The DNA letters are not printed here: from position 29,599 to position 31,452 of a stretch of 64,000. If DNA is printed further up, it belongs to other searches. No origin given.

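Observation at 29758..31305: ABC-F protein with a coherently degenerate second ATP site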

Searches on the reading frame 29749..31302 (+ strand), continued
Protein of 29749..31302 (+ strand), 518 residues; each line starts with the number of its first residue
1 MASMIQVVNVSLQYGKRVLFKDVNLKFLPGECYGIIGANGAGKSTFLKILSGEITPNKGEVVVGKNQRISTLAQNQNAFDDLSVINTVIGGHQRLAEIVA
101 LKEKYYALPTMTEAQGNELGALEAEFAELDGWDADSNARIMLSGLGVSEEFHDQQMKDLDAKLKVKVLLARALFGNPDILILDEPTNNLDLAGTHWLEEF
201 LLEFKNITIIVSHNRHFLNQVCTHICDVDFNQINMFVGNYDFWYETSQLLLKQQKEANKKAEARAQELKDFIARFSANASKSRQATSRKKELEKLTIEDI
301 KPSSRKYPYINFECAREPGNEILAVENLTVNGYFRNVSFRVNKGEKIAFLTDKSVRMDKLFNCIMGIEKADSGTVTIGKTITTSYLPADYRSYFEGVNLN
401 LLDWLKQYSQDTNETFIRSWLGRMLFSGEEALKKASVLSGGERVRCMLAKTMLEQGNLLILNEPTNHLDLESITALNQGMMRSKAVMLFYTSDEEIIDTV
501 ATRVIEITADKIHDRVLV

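Call 32: find_homologous_proteins(query=P0121, max_evalue=1e-30)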
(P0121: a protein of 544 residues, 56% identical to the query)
Query P0121 (544 aa): 8000 proteins with E <= 1e-30 among 8000 candidates; the best 120 are listed.
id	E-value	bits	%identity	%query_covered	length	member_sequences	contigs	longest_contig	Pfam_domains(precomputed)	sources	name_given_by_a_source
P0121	0.0e+0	1213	100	100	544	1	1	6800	PF00005.34,PF02463.26,PF13304.13,PF12848.14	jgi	jgi:ATPase subunit of ABC transporter with duplicated ATPase domains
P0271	0.0e+0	1174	-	-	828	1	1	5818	PF00005.34,PF02463.26,PF13304.13,PF12848.14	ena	-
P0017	0.0e+0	1115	-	-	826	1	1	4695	PF13361.13,PF00005.34,PF02463.26,PF13304.13,PF12848.14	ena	-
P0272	0.0e+0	1073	85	100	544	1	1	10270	PF00005.34,PF02463.26,PF03215.22,PF13304.13,PF12848.14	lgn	-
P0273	0.0e+0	1058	84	100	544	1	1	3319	PF00005.34,PF02463.26,PF13304.13,PF12848.14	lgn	-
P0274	0.0e+0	1051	83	100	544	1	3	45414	PF00005.34,PF02463.26,PF13304.13,PF12848.14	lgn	-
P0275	0.0e+0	1051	83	100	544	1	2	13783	PF00005.34,PF02463.26,PF13304.13,PF12848.14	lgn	-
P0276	0.0e+0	1048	83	100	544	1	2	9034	PF00005.34,PF02463.26,PF13304.13,PF12848.14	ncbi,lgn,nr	ncbi:MAG: ATP-binding cassette domain-containing protein [Fibrobacter sp.]|nr:ATP-binding cassette d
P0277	0.0e+0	1047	83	100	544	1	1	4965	PF00005.34,PF02463.26,PF13304.13,PF12848.14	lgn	-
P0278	0.0e+0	1044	83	100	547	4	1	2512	PF00005.34,PF02463.26,PF13304.13,PF12848.14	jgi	jgi:ATPase subunit of ABC transporter with duplicated ATPase domains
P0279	0.0e+0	1043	81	100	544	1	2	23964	PF00005.34,PF02463.26,PF13304.13,PF12848.14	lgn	-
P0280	0.0e+0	1041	81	100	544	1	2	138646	PF00005.34,PF02463.26,PF13304.13,PF12848.14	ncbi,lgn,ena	-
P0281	0.0e+0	1039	83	100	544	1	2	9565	PF00005.34,PF02463.26,PF03215.22,PF13304.13,PF12848.14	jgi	jgi:ATPase subunit of ABC transporter with duplicated ATPase domains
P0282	0.0e+0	1039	81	100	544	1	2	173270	PF00005.34,PF02463.26,PF13304.13,PF12848.14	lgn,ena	-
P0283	0.0e+0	1038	81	100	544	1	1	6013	PF00005.34,PF02463.26,PF13304.13,PF12848.14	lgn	-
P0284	0.0e+0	1036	82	100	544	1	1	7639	PF00005.34,PF02463.26,PF13304.13,PF12848.14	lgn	-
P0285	0.0e+0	1034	81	100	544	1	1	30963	PF00005.34,PF02463.26,PF13304.13,PF12848.14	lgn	-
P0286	0.0e+0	1034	81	100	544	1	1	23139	PF00005.34,PF02463.26,PF13304.13,PF12848.14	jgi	-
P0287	0.0e+0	1029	81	100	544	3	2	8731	PF00005.34,PF02463.26,PF03215.22,PF13304.13,PF12848.14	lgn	-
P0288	0.0e+0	1025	82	100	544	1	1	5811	PF00005.34,PF02463.26,PF13304.13,PF12848.14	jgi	jgi:ATPase subunit of ABC transporter with duplicated ATPase domains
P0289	0.0e+0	1024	81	100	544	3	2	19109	PF00005.34,PF02463.26,PF13304.13,PF12848.14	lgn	-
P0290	0.0e+0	1024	81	100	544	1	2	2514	PF00005.34,PF02463.26,PF13304.13,PF12848.14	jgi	-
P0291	0.0e+0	1020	81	100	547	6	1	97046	PF00005.34,PF02463.26,PF13304.13,PF12848.14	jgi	jgi:ATPase subunit of ABC transporter with duplicated ATPase domains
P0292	0.0e+0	1017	81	100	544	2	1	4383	PF00005.34,PF02463.26,PF13304.13,PF12848.14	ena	-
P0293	0.0e+0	1016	81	100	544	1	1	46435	PF00005.34,PF02463.26,PF03215.22,PF13304.13,PF12848.14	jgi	jgi:ATPase subunit of ABC transporter with duplicated ATPase domains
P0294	0.0e+0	1009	80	100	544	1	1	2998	PF00005.34,PF02463.26,PF13304.13,PF12848.14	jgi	-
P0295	3.0e-296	1001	79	100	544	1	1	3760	PF00005.34,PF02463.26,PF13304.13,PF12848.14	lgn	-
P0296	1.3e-295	999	79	100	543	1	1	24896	PF00005.34,PF02463.26,PF13304.13,PF12848.14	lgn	-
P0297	3.4e-295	998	79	100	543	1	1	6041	PF00005.34,PF02463.26,PF13304.13,PF12848.14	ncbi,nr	ncbi:MAG TPA: ATP-binding cassette domain-containing protein [Chitinispirillaceae bacterium]|nr:ATP-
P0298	1.2e-294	996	79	100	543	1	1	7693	PF00005.34,PF02463.26,PF13304.13,PF12848.14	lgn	-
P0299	1.4e-294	996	79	100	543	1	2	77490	PF00005.34,PF02463.26,PF13304.13,PF12848.14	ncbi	-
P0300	4.0e-294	994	79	100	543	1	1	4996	PF00005.34,PF02463.26,PF13304.13,PF12848.14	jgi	jgi:ATPase subunit of ABC transporter with duplicated ATPase domains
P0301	4.1e-294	994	78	100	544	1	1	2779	PF00005.34,PF13555.13,PF02463.26,PF13304.13,PF12848.14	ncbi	-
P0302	1.1e-292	989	81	96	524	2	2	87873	PF00005.34,PF02463.26,PF13304.13,PF12848.14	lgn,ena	-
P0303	1.7e-291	986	78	100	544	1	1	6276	PF00005.34,PF02463.26,PF13304.13,PF12848.14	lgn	-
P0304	7.1e-291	983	78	100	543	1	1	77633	PF00005.34,PF02463.26,PF13304.13,PF12848.14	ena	-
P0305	1.7e-289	979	78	100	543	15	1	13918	PF00005.34,PF02463.26,PF13304.13,PF12848.14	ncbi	-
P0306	3.6e-289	978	76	100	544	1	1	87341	PF00005.34,PF02463.26,PF13304.13,PF12848.14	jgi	jgi:ATPase subunit of ABC transporter with duplicated ATPase domains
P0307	4.5e-288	974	77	100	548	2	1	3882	PF00005.34,PF02463.26,PF13304.13,PF12848.14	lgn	-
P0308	8.4e-288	973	77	100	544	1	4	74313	PF00005.34,PF02463.26,PF13304.13,PF12848.14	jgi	jgi:ATPase subunit of ABC transporter with duplicated ATPase domains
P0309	8.2e-287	970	76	100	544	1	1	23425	PF00005.34,PF02463.26,PF13304.13,PF12848.14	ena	-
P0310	5.2e-286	967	76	100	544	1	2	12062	PF00005.34,PF02463.26,PF13304.13,PF12848.14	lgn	-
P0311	1.8e-285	966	76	99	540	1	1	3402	PF00005.34,PF02463.26,PF13304.13,PF12848.14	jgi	jgi:ATPase subunit of ABC transporter with duplicated ATPase domains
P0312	3.9e-285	965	75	100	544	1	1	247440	PF00005.34,PF02463.26,PF13304.13,PF12848.14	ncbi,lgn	-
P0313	1.8e-284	962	76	100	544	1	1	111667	PF00005.34,PF02463.26,PF13304.13,PF12848.14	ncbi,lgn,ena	-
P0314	4.3e-283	958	75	100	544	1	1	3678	PF00005.34,PF02463.26,PF13304.13,PF12848.14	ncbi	-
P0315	4.7e-283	958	75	100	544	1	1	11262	PF00005.34,PF02463.26,PF13304.13,PF12848.14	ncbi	-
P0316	5.9e-281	951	75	100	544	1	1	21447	PF00005.34,PF02463.26,PF13304.13,PF12848.14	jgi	jgi:ATPase subunit of ABC transporter with duplicated ATPase domains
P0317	1.9e-280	949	75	99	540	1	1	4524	PF00005.34,PF02463.26,PF13304.13,PF12848.14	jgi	jgi:ATPase subunit of ABC transporter with duplicated ATPase domains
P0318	2.7e-280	949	75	99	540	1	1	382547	PF00005.34,PF02463.26,PF13304.13,PF12848.14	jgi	jgi:ATPase subunit of ABC transporter with duplicated ATPase domains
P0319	4.6e-280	948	74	100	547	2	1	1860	PF00005.34,PF02463.26,PF13304.13,PF12848.14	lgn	-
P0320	1.3e-279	946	74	100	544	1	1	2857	PF00005.34,PF02463.26,PF13304.13,PF12848.14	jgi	jgi:ATPase subunit of ABC transporter with duplicated ATPase domains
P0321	3.2e-279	945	73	100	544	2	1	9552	PF00005.34,PF02463.26,PF13304.13,PF12848.14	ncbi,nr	ncbi:MAG: ATP-binding cassette domain-containing protein [Chitinispirillaceae bacterium]|nr:ATP-bind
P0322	3.9e-279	945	74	100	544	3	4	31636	PF00005.34,PF02463.26,PF13304.13,PF12848.14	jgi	jgi:ATPase subunit of ABC transporter with duplicated ATPase domains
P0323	5.2e-279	944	75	99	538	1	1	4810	PF00005.34,PF02463.26,PF13304.13,PF12848.14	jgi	-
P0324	6.7e-279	944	75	100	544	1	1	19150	PF00005.34,PF02463.26,PF13304.13,PF12848.14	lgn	-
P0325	1.6e-277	939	74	100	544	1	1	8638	PF00005.34,PF13555.13,PF02463.26,PF13304.13,PF12848.14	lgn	-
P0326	1.1e-276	937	74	100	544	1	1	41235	PF00005.34,PF02463.26,PF13304.13,PF12848.14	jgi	jgi:ATPase subunit of ABC transporter with duplicated ATPase domains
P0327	2.2e-275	932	74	100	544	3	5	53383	PF00005.34,PF02463.26,PF03215.22,PF13304.13,PF12848.14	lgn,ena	-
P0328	2.7e-275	932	74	100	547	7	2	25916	PF00005.34,PF02463.26,PF13304.13,PF12848.14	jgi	jgi:ATPase subunit of ABC transporter with duplicated ATPase domains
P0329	4.3e-275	931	74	100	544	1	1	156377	PF00005.34,PF02463.26,PF13304.13,PF12848.14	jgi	jgi:ATPase subunit of ABC transporter with duplicated ATPase domains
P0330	1.9e-274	929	76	96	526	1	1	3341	PF00005.34,PF02463.26,PF13304.13,PF12848.14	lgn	-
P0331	2.9e-274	929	74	100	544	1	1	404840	PF00005.34,PF02463.26,PF13304.13,PF12848.14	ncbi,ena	-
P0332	3.2e-274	929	74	100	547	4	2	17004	PF00005.34,PF02463.26,PF13304.13,PF12848.14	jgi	jgi:ATPase subunit of ABC transporter with duplicated ATPase domains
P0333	2.4e-273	926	73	100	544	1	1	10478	PF00005.34,PF02463.26,PF13304.13,PF12848.14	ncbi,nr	ncbi:MAG: ATP-binding cassette domain-containing protein [Chitinivibrionales bacterium]|nr:ATP-bindi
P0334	3.7e-270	915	72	100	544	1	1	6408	PF00005.34,PF02463.26,PF13304.13,PF12848.14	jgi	jgi:ATPase subunit of ABC transporter with duplicated ATPase domains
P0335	2.2e-268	909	72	100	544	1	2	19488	PF00005.34,PF13555.13,PF02463.26,PF13304.13,PF12848.14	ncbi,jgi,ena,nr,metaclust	ncbi:MAG: ABC transporter ATP-binding protein [Elusimicrobia bacterium RIFOXYB2_FULL_49_7]|nr:MAG: A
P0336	3.4e-266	902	71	100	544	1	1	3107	PF00005.34,PF02463.26,PF13304.13,PF12848.14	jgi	-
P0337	5.3e-266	901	69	100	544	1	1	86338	PF00005.34,PF02463.26,PF13304.13,PF12848.14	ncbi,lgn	-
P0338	1.2e-264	897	72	100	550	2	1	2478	PF00005.34,PF02463.26,PF13304.13,PF12848.14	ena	-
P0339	1.1e-263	894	70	100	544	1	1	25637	PF00005.34,PF02463.26,PF13304.13,PF12848.14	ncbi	ncbi:MAG: ATP-binding cassette domain-containing protein [Fibrobacterota bacterium]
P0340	7.9e-260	881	69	100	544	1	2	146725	PF00005.34,PF02463.26,PF13304.13,PF12848.14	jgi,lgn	-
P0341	2.0e-259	880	67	100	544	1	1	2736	PF00005.34,PF13304.13,PF12848.14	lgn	-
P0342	2.1e-259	880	70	100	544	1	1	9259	PF00005.34,PF02463.26,PF13304.13,PF12848.14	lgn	-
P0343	5.5e-258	875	69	100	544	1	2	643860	PF00005.34,PF02463.26,PF13304.13,PF12848.14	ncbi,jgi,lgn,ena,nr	ncbi:MAG: ABC transporter ATP-binding protein [Spirochaetae bacterium HGW-Spirochaetae-1]|jgi:ATPase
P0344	1.3e-257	874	69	100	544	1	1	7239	PF00005.34,PF13555.13,PF02463.26,PF13304.13,PF12848.14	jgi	jgi:ATPase subunit of ABC transporter with duplicated ATPase domains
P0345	2.1e-257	873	69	100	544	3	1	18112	PF00005.34,PF13175.13,PF02463.26,PF13304.13,PF12848.14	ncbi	-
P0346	4.6e-257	872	69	100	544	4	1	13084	PF00005.34,PF02463.26,PF13304.13,PF12848.14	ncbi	-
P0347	5.3e-257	872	68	100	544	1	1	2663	PF00005.34,PF02463.26,PF13304.13,PF12848.14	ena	-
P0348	3.1e-254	863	67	100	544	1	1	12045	PF00005.34,PF02463.26,PF13304.13,PF12848.14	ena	-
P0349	1.2e-253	861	74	92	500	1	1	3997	PF00005.34,PF13304.13,PF12848.14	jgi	jgi:ATPase subunit of ABC transporter with duplicated ATPase domains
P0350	1.3e-253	861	67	100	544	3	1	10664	PF00005.34,PF02463.26,PF13304.13,PF12848.14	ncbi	-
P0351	1.4e-253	860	76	90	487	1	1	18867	PF00005.34,PF12848.14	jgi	jgi:ATPase subunit of ABC transporter with duplicated ATPase domains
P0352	2.8e-253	859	68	100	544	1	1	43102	PF00005.34,PF02463.26,PF13304.13,PF12848.14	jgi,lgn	jgi:ATPase subunit of ABC transporter with duplicated ATPase domains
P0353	3.7e-253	859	67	100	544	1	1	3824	PF00005.34,PF02463.26,PF13304.13,PF12848.14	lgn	-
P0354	4.1e-253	859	67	100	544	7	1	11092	PF00005.34,PF02463.26,PF13304.13,PF12848.14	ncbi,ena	-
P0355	5.4e-253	858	68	100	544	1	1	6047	PF00005.34,PF02463.26,PF13304.13,PF12848.14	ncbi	-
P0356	6.8e-253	858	67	100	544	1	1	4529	PF00005.34,PF02463.26,PF13304.13,PF12848.14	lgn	-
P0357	1.1e-252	857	67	100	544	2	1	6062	PF00005.34,PF02463.26,PF13304.13,PF12848.14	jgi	-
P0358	1.8e-252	857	67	100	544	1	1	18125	PF00005.34,PF02463.26,PF13304.13,PF12848.14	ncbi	-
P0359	1.9e-252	857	66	100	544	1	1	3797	PF00005.34,PF02463.26,PF13304.13,PF12848.14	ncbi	-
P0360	2.0e-252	857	67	100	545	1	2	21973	PF00005.34,PF02463.26,PF13304.13,PF12848.14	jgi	jgi:ATPase subunit of ABC transporter with duplicated ATPase domains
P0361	2.3e-252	856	66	100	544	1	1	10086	PF00005.34,PF02463.26,PF13304.13,PF12848.14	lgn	-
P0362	2.7e-252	856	67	100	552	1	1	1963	PF00005.34,PF02463.26,PF13304.13,PF12848.14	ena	-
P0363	5.7e-252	855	66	100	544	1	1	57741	PF00005.34,PF02463.26,PF13304.13,PF12848.14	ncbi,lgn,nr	ncbi:MAG: ATP-binding cassette domain-containing protein [Spirochaetales bacterium]|nr:ATP-binding c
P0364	6.9e-252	855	66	100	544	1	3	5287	PF00005.34,PF02463.26,PF13304.13,PF12848.14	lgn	-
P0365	1.4e-251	854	65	100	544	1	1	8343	PF00005.34,PF02463.26,PF13304.13,PF12848.14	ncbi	-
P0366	2.5e-251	853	66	100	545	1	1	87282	PF00005.34,PF02463.26,PF13304.13,PF12848.14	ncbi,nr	ncbi:MAG: ATP-binding cassette domain-containing protein [Desulfuromonadales bacterium]|nr:MAG: ATP-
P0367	2.8e-251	853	67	100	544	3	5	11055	PF00005.34,PF02463.26,PF13304.13,PF12848.14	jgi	jgi:ATPase subunit of ABC transporter with duplicated ATPase domains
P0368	4.0e-251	852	77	88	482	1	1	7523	PF00005.34,PF13304.13,PF12848.14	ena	-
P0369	5.0e-251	852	67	100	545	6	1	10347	PF00005.34,PF13304.13,PF12848.14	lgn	-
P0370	5.0e-251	852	67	100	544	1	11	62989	PF00005.34,PF02463.26,PF13304.13,PF12848.14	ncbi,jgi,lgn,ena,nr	ncbi:MAG TPA: ATP-binding cassette domain-containing protein [Spirochaetota bacterium]|nr:ATP-bindin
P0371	6.4e-251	852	67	100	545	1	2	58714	PF00005.34,PF02463.26,PF13304.13,PF12848.14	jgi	jgi:ATPase subunit of ABC transporter with duplicated ATPase domains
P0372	8.9e-251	851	66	100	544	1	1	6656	PF00005.34,PF02463.26,PF13304.13,PF12848.14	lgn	-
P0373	9.1e-251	851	67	100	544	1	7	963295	PF00005.34,PF02463.26,PF13304.13,PF12848.14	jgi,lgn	jgi:ATPase subunit of ABC transporter with duplicated ATPase domains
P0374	1.1e-250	851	67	100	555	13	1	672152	PF00005.34,PF02463.26,PF13304.13,PF12848.14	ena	-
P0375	1.3e-250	851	67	100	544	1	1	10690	PF00005.34,PF13304.13,PF12848.14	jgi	jgi:ATPase subunit of ABC transporter with duplicated ATPase domains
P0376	1.5e-250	850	67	100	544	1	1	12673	PF00005.34,PF02463.26,PF13304.13,PF12848.14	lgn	-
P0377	1.6e-250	850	66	100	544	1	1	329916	PF00005.34,PF02463.26,PF13304.13,PF12848.14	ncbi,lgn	ncbi:ABC-F family ATP-binding cassette domain-containing protein [Spirochaeta dissipatitropha]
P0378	2.9e-250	849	66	100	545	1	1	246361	PF00005.34,PF02463.26,PF13304.13,PF12848.14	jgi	jgi:ATPase subunit of ABC transporter with duplicated ATPase domains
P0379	2.9e-250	849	67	100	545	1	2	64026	PF00005.34,PF13304.13,PF12848.14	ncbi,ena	-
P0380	3.4e-250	849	66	100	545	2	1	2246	PF00005.34,PF02463.26,PF13304.13,PF12848.14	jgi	jgi:ATPase subunit of ABC transporter with duplicated ATPase domains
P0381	5.7e-250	849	66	100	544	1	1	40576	PF00005.34,PF02463.26,PF13304.13,PF12848.14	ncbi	ncbi:MAG: ATP-binding cassette domain-containing protein [Spirochaetota bacterium]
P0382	6.0e-250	848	66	100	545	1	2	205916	PF00005.34,PF13476.13,PF02463.26,PF13304.13,PF12848.14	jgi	jgi:ATPase subunit of ABC transporter with duplicated ATPase domains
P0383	8.0e-250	848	67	100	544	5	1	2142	PF00005.34,PF02463.26,PF13304.13,PF12848.14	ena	-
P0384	8.2e-250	848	67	100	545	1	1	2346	PF00005.34,PF02463.26,PF13304.13,PF12848.14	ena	-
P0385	9.2e-250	848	66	100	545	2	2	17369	PF00005.34,PF02463.26,PF13304.13,PF12848.14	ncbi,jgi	jgi:ATPase subunit of ABC transporter with duplicated ATPase domains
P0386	1.2e-249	847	67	100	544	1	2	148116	PF00005.34,PF02463.26,PF13304.13,PF12848.14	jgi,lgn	-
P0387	1.4e-249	847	66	100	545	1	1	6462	PF00005.34,PF02463.26,PF13304.13,PF12848.14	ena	-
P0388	1.8e-249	847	66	100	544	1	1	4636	PF00005.34,PF02463.26,PF13304.13,PF12848.14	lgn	-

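Call 49: predict_structure(alignment_id=A1)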
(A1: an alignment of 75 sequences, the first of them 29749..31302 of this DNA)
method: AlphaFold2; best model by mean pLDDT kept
length: 518 residues; sequences in the alignment: 75
mean_pLDDT: 87.9   pTM: 0.73
mean pLDDT of the five models: 87.9, 87.0, 86.0, 85.9, 80.8
residues with pLDDT >= 90: 294; 70-90: 191; 50-70: 31; < 50: 2
segments of 3 or more residues with pLDDT < 50: none
pLDDT, mean of each block of 10 residues (from residue 1): 79 85 91 85 89 92 89 91 95 91 91 92 92 93 93 95 92 93 86 88 92 86 87 85 82 69 75 70 61 71 78 90 96 94 95 91 96 96 93 91 92 89 84 86 92 95 86 90 95 89 93 80
secondary structure, 60 per line:
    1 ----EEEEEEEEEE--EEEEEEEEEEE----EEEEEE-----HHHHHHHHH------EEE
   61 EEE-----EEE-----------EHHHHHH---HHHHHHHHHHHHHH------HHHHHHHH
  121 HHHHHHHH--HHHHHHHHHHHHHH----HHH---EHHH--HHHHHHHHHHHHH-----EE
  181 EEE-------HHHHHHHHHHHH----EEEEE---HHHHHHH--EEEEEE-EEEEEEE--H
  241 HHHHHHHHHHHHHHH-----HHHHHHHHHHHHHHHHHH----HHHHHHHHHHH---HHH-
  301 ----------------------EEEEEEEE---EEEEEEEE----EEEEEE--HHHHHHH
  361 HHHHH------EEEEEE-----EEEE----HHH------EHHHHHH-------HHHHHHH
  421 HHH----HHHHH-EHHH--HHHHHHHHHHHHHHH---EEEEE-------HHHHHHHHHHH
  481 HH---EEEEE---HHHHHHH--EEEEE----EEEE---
elements in order: E5-14 E17-27 E32-37 H43-51 E58-63 E69-71 H84-89 H93-106 H113-128 H131-144 H161-173 E179-183 H191-202 E207-211 H215-221 E224-229 E231-237 H240-255 H261-278 H283-293 E323-330 E334-341 E346-351 H354-365 E372-377 E383-386 H401-406 H414-423 H428-432 H440-454 E458-462 H470-482 E486-490 H494-500 E503-507 E512-515
